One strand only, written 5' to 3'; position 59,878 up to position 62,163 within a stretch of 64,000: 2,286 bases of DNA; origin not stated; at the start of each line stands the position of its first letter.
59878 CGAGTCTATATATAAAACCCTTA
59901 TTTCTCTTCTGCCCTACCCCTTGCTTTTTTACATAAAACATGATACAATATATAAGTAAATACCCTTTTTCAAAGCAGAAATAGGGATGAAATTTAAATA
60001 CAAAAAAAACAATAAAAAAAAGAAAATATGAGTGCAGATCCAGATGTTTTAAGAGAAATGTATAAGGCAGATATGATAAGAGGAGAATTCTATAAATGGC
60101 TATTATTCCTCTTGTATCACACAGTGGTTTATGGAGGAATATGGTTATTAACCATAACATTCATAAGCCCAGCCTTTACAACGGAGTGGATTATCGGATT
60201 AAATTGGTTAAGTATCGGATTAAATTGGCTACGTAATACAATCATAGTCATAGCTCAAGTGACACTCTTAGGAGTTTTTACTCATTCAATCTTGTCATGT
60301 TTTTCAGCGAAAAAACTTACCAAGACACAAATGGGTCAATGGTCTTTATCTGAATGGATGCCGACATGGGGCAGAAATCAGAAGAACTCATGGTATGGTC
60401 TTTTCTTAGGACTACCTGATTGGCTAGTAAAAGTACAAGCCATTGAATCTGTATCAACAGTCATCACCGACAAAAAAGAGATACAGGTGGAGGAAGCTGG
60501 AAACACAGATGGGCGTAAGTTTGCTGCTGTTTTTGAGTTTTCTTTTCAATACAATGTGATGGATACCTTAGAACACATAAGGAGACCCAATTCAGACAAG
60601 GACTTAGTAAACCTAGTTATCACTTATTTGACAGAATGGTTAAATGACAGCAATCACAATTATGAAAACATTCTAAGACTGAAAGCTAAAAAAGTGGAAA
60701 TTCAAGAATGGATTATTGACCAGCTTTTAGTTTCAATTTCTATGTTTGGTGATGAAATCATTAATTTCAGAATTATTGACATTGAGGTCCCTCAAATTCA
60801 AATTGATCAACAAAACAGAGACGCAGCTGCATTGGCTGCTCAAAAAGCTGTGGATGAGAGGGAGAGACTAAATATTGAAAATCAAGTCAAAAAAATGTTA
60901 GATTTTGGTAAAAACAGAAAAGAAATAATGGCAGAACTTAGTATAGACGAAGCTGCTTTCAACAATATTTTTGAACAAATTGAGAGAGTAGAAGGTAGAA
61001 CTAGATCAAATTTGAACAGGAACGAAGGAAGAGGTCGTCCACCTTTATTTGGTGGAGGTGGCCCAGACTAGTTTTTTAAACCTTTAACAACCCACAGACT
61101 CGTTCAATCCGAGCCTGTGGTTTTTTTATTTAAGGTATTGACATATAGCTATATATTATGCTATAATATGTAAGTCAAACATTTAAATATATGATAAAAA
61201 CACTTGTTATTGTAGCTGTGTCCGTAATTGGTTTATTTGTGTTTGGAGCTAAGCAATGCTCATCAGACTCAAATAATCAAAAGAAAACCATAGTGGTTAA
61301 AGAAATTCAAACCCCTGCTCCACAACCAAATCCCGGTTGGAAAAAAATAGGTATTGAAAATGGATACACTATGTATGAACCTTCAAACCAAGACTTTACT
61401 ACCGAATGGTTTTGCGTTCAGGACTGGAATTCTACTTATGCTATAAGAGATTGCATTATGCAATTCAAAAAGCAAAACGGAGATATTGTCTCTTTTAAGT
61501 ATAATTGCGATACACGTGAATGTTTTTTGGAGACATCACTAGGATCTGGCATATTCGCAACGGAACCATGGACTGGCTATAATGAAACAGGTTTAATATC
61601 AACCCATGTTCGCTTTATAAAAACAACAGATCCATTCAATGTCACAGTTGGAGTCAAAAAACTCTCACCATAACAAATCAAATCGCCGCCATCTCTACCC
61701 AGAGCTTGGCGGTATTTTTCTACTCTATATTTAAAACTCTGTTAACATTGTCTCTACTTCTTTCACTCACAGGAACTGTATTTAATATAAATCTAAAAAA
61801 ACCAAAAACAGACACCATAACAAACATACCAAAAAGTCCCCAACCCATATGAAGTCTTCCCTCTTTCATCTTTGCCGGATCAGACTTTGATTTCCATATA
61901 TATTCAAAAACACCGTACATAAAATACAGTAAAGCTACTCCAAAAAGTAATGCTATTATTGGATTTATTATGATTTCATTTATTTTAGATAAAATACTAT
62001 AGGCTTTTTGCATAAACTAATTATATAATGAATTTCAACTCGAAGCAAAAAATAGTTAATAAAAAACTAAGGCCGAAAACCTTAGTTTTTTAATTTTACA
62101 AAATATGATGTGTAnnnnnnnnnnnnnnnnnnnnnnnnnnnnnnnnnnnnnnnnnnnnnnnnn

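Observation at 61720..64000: Tandem array of five paralogous small secreted two-TM proteins (candidate VirB2/TrbC-like pilins) with a repeat-driven variable region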

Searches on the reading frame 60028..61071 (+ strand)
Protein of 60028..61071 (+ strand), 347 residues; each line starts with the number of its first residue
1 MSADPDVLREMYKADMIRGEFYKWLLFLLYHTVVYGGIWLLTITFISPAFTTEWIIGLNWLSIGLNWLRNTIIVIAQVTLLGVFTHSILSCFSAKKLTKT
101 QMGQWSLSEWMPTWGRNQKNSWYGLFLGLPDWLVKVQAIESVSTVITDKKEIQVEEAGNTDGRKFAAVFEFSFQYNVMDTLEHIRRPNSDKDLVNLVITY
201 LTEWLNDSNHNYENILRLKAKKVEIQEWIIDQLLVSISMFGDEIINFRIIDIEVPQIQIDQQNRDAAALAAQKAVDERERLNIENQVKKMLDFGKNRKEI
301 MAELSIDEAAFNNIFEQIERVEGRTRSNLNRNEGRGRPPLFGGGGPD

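Call 3: search_protein_families(library=pfam, proteins=[window:60028-61071:+], max_evalue=1)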
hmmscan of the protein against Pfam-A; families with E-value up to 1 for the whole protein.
window:60028-61071:+ (347 aa): 2 families
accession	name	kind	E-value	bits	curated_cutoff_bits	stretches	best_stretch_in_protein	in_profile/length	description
PF01145.31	Band_7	-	0.0087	16.6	23.6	1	139-278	32-172/176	SPFH domain / Band 7 family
PF22709.1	Mu_Gam-Sipho_Gp157-TOTE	-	0.39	11.1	27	1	283-318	1-36/63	Mu Gam/Sipho_Gp157-like domain of the TOTE conflict systems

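Call 53: search_protein_families(library=ncbifam, proteins=[window:60028-61071:+], max_evalue=0.01)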
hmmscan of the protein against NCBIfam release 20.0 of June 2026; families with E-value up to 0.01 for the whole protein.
window:60028-61071:+ (347 aa): 0 families

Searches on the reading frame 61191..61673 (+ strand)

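Call 3: search_protein_families(library=pfam, proteins=[window:61191-61673:+], max_evalue=1)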
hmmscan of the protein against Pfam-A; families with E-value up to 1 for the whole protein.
window:61191-61673:+ (160 aa): 2 families
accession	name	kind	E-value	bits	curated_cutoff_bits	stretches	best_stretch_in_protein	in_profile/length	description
PF24908.1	Ig_SIBA-E_2nd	-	0.00047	20.7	27.8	1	24-99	22-95/117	Integrin beta-like protein A-E, second Ig-like domain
PF16339.10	DUF4969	-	0.024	15.4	31.4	1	6-42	5-42/79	Domain of unknown function (DUF4969)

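Call 53: search_protein_families(library=ncbifam, proteins=[window:61191-61673:+], max_evalue=0.01)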
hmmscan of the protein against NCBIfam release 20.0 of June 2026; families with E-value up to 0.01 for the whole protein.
window:61191-61673:+ (160 aa): 0 families

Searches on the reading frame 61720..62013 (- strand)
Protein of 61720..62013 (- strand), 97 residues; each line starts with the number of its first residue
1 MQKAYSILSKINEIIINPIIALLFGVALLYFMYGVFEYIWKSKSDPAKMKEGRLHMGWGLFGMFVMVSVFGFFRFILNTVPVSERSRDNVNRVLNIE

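Call 3: search_protein_families(library=pfam, proteins=[window:61720-62013:-], max_evalue=1)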
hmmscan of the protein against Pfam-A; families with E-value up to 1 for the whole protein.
window:61720-62013:- (97 aa): 4 families
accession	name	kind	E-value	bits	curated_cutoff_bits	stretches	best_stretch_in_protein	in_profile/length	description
PF20403.5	DUF6693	-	0.0007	20.2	31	1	6-41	63-99/104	Family of unknown function (DUF6693)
PF18895.5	T4SS_pilin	-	0.00099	19.6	26.6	1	16-76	13-71/71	Type IV secretion system pilin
PF03994.20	DUF350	-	0.011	16.2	26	1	18-76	44-96/133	Domain of Unknown Function (DUF350)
PF14362.11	DUF4407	-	0.21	11.3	31.3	1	19-90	23-79/297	Domain of unknown function (DUF4407)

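Call 53: search_protein_families(library=ncbifam, proteins=[window:61720-62013:-], max_evalue=0.01)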
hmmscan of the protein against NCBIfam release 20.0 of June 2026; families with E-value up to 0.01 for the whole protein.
window:61720-62013:- (97 aa): 1 family
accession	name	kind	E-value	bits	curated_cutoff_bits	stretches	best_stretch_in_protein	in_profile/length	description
NF045849.1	ICE_MMCAP2_0565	equivalog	0.00027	20.6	40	1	8-79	9-79/80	Mbov_0395 family pilin-like conjugal transfer protein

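Call 75: search_protein_families(library=phrogs, proteins=[window:61720-62013:-], max_evalue=0.01)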
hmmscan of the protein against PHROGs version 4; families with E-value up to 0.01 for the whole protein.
window:61720-62013:- (97 aa): 0 families
